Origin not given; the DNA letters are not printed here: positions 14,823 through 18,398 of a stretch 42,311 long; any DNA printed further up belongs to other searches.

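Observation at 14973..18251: GATase1-like enzyme domain fused to a STAND NTPase and TPR-like repeats, with no DNA-binding output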

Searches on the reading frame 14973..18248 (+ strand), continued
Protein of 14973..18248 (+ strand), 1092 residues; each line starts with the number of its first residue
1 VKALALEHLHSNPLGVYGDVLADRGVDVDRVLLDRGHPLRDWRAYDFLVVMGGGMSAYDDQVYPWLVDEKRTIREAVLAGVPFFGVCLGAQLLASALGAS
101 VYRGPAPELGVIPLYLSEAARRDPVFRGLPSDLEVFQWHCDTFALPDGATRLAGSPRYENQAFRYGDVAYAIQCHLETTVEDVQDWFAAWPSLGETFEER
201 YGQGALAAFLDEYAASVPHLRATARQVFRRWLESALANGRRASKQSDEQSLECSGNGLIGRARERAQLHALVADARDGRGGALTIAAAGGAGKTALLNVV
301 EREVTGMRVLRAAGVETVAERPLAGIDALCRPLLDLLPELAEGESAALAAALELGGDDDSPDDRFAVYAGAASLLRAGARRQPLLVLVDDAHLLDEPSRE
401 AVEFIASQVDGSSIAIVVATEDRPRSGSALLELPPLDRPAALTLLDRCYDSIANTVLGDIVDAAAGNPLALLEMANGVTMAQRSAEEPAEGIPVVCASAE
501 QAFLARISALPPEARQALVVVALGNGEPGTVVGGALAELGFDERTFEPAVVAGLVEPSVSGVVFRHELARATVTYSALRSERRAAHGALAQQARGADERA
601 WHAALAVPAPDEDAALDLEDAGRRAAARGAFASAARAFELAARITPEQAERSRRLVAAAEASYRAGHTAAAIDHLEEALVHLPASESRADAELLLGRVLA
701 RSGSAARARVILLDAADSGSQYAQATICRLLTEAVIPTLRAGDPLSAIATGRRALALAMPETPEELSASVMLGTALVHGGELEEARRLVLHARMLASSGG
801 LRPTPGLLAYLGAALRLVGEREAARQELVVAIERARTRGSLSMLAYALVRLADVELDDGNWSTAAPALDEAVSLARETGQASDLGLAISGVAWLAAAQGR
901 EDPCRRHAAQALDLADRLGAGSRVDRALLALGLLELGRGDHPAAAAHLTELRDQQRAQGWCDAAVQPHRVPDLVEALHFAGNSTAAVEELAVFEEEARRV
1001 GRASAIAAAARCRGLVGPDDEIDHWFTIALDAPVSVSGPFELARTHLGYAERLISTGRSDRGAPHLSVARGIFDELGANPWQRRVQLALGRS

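Call 45: predict_structure(alignment_id=A1)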
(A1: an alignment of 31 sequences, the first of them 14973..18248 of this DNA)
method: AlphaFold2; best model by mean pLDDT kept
length: 1092 residues; sequences in the alignment: 31
mean_pLDDT: 87.4   pTM: 0.87
mean pLDDT of the five models: 87.4, 85.5, 84.5, 83.7, 83.6
residues with pLDDT >= 90: 576; 70-90: 449; 50-70: 48; < 50: 19
segments of 3 or more residues with pLDDT < 50: 240-257
pLDDT, mean of each block of 10 residues (from residue 1): 84 79 85 87 91 73 87 90 90 88 63 82 83 76 79 67 87 83 80 80 82 84 88 72 26 38 85 91 87 89 92 82 92 94 88 73 85 94 95 90 86 92 74 87 85 86 87 86 79 70 84 92 89 94 92 86 87 84 93 92 91 97 93 94 94 96 89 92 85 93 85 90 92 95 95 96 95 97 97 89 89 96 96 84 90 95 94 83 91 96 94 81 86 96 96 90 92 97 96 96 96 95 96 92 97 94 96 96 93 83
secondary structure, 60 per line:
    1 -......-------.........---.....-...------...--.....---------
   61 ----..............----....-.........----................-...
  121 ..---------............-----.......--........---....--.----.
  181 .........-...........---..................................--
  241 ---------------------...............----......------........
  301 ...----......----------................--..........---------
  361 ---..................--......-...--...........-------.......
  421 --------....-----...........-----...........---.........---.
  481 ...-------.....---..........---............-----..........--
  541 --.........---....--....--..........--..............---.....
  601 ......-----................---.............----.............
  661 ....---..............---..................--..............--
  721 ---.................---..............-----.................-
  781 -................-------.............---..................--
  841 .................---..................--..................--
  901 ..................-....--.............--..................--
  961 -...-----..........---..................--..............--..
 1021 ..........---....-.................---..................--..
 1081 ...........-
elements in order (helices of 4 or more, strands of 3 or more residues): E2-7 H15-23 E27-31 E47-51 H65-78 E83-86 H88-96 E101-116 H118-122 E132-143 E149-155 E158-165 E169-172 H180-189 H191-201 H205-238 H262-276 E281-286 H293-303 E308-313 H324-339 H342-351 H364-381 E384-389 H396-406 E414-420 E429-432 H438-448 H454-464 H468-476 H480-483 H491-495 H499-508 H512-523 H529-538 H543-551 E555-558 E561-564 H567-576 H579-592 H596-606 H612-627 H631-643 H648-664 H668-681 H685-702 H705-718 H724-740 H744-757 H763-779 H782-797 H805-817 H821-838 H841-857 H861-878 H881-898 H901-918 H920-923 H926-938 H941-958 H970-979 H983-1000 H1003-1016 H1019-1030 H1034-1037 H1039-1055 H1059-1076 H1079-1091

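Call 48: fold_search(model_id=the predicted structure, library=pdb)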
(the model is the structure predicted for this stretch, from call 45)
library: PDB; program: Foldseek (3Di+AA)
matches with E <= 10: 1710; with E <= 0.001: 312
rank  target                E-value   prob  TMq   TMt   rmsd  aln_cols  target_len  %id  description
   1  1o1y                  8.3e-13  1.00  0.19  0.84   2.9       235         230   34  Crystal structure of a glutamine amidotransferase (tm1158) from thermotoga maritima at 1.70 A resolution (released 2003-03-11)
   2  8khs                  1.3e-12  1.00  0.19  0.82   3.9       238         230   36  the structure of a glutamine amidotransferase DnfC from Alcaligenes sp. (released 2024-09-04)
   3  6mfv_A                6.1e-12  1.00  0.27  0.42  13.2       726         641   13  Crystal structure of the Signal Transduction ATPase with Numerous Domains (STAND) protein with a tetratricopeptide rep (released 2019-02-20)
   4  3m3p                  2.6e-11  1.00  0.19  0.78   7.4       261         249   30  Crystal structure of glutamine amido transferase from Methylobacillus Flagellatus (released 2010-03-23)
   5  7d54_A                1.3e-10  1.00  0.19  0.76   3.5       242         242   28  Crstal structure MsGATase with Gln (released 2021-10-06)
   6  3l7n                  4.9e-10  1.00  0.20  0.86   2.7       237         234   29  Crystal structure of SMU.1228c (released 2010-12-29)
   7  9k7i_A                1.0e-08  1.00  0.19  0.76   3.7       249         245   22  Gamma-glutamyl peptidase 1 from Arabidopsis thaliana (Glu complex) (released 2025-10-29)
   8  9k7l_A                1.4e-08  1.00  0.19  0.75   3.7       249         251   21  Gamma-glutamyl peptidase 1 from Arabidopsis thaliana (H192N gamma-Glu intermediate) (released 2025-10-29)
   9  9k7k_B                1.6e-08  1.00  0.19  0.76   3.8       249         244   22  Gamma-glutamyl peptidase 1 from Arabidopsis thaliana (inactive form) (released 2025-10-29)
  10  9k7l_B                2.2e-08  1.00  0.19  0.75   3.7       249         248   21  Gamma-glutamyl peptidase 1 from Arabidopsis thaliana (H192N gamma-Glu intermediate) (released 2025-10-29)
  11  9k7j_A                2.9e-08  1.00  0.18  0.74   3.8       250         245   20  Gamma-glutamyl peptidase 1 from Arabidopsis thaliana (ligand-free) (released 2025-10-29)
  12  9k7i_B                3.1e-08  1.00  0.19  0.75   3.7       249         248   22  Gamma-glutamyl peptidase 1 from Arabidopsis thaliana (Glu complex) (released 2025-10-29)
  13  2a9v_C                4.1e-08  1.00  0.14  0.69   2.9       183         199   26  Crystal structure of a putative gmp synthase subunit a protein (ta0944m) from thermoplasma acidophilum at 2.45 A resol (released 2005-08-02)
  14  9k7j_B                5.1e-08  1.00  0.19  0.75   3.8       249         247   22  Gamma-glutamyl peptidase 1 from Arabidopsis thaliana (ligand-free) (released 2025-10-29)
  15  8dgc_A                6.2e-08  1.00  0.14  0.08  31.2       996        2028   14  Avs3 bound to phage PhiV-1 terminase (released 2022-08-03)
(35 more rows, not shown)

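Call 53: find_encoding_contigs(protein=P0001, flank=5000, max_places=3)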
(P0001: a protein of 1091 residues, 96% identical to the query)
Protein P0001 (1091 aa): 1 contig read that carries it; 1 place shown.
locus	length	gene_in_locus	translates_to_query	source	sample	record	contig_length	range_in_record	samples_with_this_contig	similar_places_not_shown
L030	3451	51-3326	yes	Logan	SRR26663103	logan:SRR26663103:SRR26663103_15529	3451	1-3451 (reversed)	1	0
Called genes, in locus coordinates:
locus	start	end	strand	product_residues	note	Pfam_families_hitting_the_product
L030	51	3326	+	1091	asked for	PF00117:GATase, PF13191:AAA_16, PF13424:TPR_12 (faint), PF12862:ANAPC5 (faint), PF17874:TPR_MalT (weak)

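Call 68: fold_search(model_id=the predicted structure, library=viral)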
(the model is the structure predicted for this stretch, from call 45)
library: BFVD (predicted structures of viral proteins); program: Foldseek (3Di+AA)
matches with E <= 10: 793; with E <= 0.001: 14
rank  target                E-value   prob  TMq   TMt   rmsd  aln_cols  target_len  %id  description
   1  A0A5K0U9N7            2.2e-06  1.00  0.17  0.58   5.7       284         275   17  Type 1 glutamine amidotransferase [Yasminevirus sp. GU-2018]
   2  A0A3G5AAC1            4.2e-06  1.00  0.20  0.40  13.1       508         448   14  UDP-N-acetylglucosamine--peptide N-acetylglucosaminyltransferase SPINDLY [Hyperionvirus sp.]
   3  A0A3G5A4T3            8.4e-06  1.00  0.19  0.28  15.1       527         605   11  RING-type domain-containing protein [Harvfovirus sp.]
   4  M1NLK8                1.1e-05  1.00  0.25  0.69   5.8       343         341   11  Repeat protein [Moumouvirus goulette]
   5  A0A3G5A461            1.6e-05  1.00  0.17  0.35  11.6       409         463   14  RING-type domain-containing protein [Harvfovirus sp.]
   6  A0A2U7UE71            2.8e-05  1.00  0.14  0.14   4.7       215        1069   20  aminodeoxychorismate synthase [Pandoravirus macleodensis]
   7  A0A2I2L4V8            3.0e-05  1.00  0.25  0.48   6.2       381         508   12  Tetratricopeptide repeat protein [Orpheovirus IHUMI-LCC2]
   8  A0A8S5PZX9            5.7e-05  1.00  0.24  0.41  31.1       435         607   16  Serine-pyruvate aminotransferase [Siphoviridae sp. ctOCb13]
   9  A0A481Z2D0            6.7e-05  1.00  0.15  0.31  14.8       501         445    9  Sel1 repeat protein [Mimivirus LCMiAC02]
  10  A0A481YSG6            1.8e-04  1.00  0.15  0.32  15.1       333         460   14  Ankyrin repeat protein [Marseillevirus LCMAC102]
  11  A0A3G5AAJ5            2.8e-04  1.00  0.12  0.18  20.7       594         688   11  Sel1 repeat family protein [Hyperionvirus sp.]
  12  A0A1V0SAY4            4.3e-04  1.00  0.22  0.37  12.2       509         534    9  TPR repeat protein [Catovirus CTV1]
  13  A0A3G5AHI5            5.3e-04  1.00  0.14  0.27  29.9       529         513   12  Uncharacterized protein [Sylvanvirus sp.]
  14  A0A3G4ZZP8            6.0e-04  1.00  0.17  0.27  14.7       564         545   14  Uncharacterized protein [Harvfovirus sp.]
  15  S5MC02                1.2e-03  1.00  0.17  0.37  17.0       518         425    9  (no name in the UniProt tables at hand)
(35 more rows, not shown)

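Call 69: find_encoding_contigs(protein=window:14973-18248:+, flank=2000, max_places=3)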
Protein window:14973-18248:+ (1092 aa): no gene with exactly this product is on record in the collection.

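Call 72: find_encoding_contigs(protein=window:14973-18248:+, flank=1000, max_places=3)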
Protein seq(1092 aa) (1092 aa): no gene with exactly this product is on record in the collection.

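Call 73: find_encoding_contigs(protein=P0086, flank=6000, max_places=1)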
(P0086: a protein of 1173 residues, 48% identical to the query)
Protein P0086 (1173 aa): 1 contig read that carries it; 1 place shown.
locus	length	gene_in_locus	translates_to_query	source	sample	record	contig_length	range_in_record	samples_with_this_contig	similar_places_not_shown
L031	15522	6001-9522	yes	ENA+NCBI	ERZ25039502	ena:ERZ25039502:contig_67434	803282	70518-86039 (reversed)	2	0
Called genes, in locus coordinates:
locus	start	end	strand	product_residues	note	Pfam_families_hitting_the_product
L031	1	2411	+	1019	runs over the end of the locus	PF21445:ADDB_N, PF12705:PDDEXK_1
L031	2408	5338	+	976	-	PF00580:UvrD-helicase, PF13245:AAA_19, PF13361:UvrD_C, PF13538:UvrD_C_2 (faint)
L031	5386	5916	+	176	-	PF12705:PDDEXK_1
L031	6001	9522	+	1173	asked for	PF00117:GATase, PF13424:TPR_12 (faint), PF13191:AAA_16, PF12862:ANAPC5 (faint), PF17874:TPR_MalT, PF00196:GerE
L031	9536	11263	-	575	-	PF05226:CHASE2, PF00211:Guanylate_cyc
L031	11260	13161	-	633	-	PF00415:RCC1 (faint), PF25390:WD40_RLD, PF13540:RCC1_2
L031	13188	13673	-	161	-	-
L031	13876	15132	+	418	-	PF23902:AAA_lid_PRS2_C (faint)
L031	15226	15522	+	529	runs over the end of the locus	PF05977:MFS_3 (weak), PF07690:MFS_1, PF00027:cNMP_binding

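Call 74: find_encoding_contigs(protein=P0106, flank=6000, max_places=1)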
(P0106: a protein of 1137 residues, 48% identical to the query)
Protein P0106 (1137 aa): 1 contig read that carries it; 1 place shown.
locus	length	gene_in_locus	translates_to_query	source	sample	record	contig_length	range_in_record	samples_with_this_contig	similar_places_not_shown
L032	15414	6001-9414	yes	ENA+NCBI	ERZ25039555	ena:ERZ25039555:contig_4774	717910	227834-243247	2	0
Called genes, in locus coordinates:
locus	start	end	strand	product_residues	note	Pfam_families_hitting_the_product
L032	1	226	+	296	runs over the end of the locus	-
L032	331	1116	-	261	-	PF00583:Acetyltransf_1, PF13673:Acetyltransf_10 (weak), PF13508:Acetyltransf_7, PF08445:FR47 (weak)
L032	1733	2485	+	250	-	-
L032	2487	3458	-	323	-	-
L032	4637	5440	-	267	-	PF13489:Methyltransf_23, PF13847:Methyltransf_31 (weak), PF08241:Methyltransf_11, PF08242:Methyltransf_12 (faint), PF13649:Methyltransf_25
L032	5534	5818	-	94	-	-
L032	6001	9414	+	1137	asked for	PF00117:GATase, PF13191:AAA_16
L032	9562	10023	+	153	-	PF10027:DUF2269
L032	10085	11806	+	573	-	PF00743:FMO-like, PF03486:HI0933_like (faint), PF07992:Pyr_redox_2, PF13450:NAD_binding_8, PF13738:Pyr_redox_3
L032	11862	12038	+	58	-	-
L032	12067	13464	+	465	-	PF02133:Transp_cyt_pur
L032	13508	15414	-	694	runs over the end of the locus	PF00724:Oxidored_FMN, PF00070:Pyr_redox (faint), PF00890:FAD_binding_2 (weak), PF07992:Pyr_redox_2, PF13450:NAD_binding_8 (weak), PF22620:OYE-like_second_a-b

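Call 75: find_encoding_contigs(protein=P0019, flank=6000, max_places=1)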
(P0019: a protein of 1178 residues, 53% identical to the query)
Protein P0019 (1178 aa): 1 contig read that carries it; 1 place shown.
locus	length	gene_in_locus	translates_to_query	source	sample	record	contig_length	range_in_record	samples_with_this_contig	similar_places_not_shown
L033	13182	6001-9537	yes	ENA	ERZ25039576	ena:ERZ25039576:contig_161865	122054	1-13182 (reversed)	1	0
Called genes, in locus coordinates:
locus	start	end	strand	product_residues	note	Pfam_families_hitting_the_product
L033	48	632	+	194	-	PF01590:GAF (weak), PF13185:GAF_2, PF13492:GAF_3 (weak)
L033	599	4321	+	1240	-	PF00989:PAS, PF08447:PAS_3, PF00989:PAS, PF08448:PAS_4, PF13426:PAS_9, PF08447:PAS_3, PF00989:PAS, PF08448:PAS_4, +19 more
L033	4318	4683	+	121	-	PF01627:Hpt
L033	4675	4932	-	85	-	-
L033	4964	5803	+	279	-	PF00211:Guanylate_cyc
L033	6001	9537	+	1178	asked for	PF00117:GATase, PF13191:AAA_16, PF13424:TPR_12 (faint), PF17874:TPR_MalT (weak)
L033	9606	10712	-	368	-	PF00027:cNMP_binding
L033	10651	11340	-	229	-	-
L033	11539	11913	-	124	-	PF00903:Glyoxalase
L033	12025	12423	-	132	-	PF01042:Ribonuc_L-PSP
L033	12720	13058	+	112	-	-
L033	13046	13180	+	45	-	?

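Call 76: find_encoding_contigs(protein=P0006, flank=6000, max_places=1)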
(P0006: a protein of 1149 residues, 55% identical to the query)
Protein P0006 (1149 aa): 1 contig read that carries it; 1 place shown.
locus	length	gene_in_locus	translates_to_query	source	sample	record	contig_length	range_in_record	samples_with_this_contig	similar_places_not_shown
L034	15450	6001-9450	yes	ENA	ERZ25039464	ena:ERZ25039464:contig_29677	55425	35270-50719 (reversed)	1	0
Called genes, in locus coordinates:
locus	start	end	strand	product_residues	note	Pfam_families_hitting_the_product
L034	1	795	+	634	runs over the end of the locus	PF08706:D5_N, PF19263:DUF5906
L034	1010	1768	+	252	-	-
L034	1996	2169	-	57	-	-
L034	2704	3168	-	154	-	PF14023:Bestrophin-like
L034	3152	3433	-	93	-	PF14023:Bestrophin-like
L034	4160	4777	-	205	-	-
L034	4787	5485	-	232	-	PF05099:TerB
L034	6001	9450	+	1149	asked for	PF00117:GATase, PF13191:AAA_16, PF13401:AAA_22 (weak)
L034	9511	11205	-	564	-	PF00282:Pyridoxal_deC, PF00027:cNMP_binding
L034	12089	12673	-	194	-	-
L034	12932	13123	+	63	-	-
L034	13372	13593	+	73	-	PF02618:YceG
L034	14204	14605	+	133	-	PF02223:Thymidylate_kin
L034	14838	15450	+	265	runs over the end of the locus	PF13177:DNA_pol3_delta2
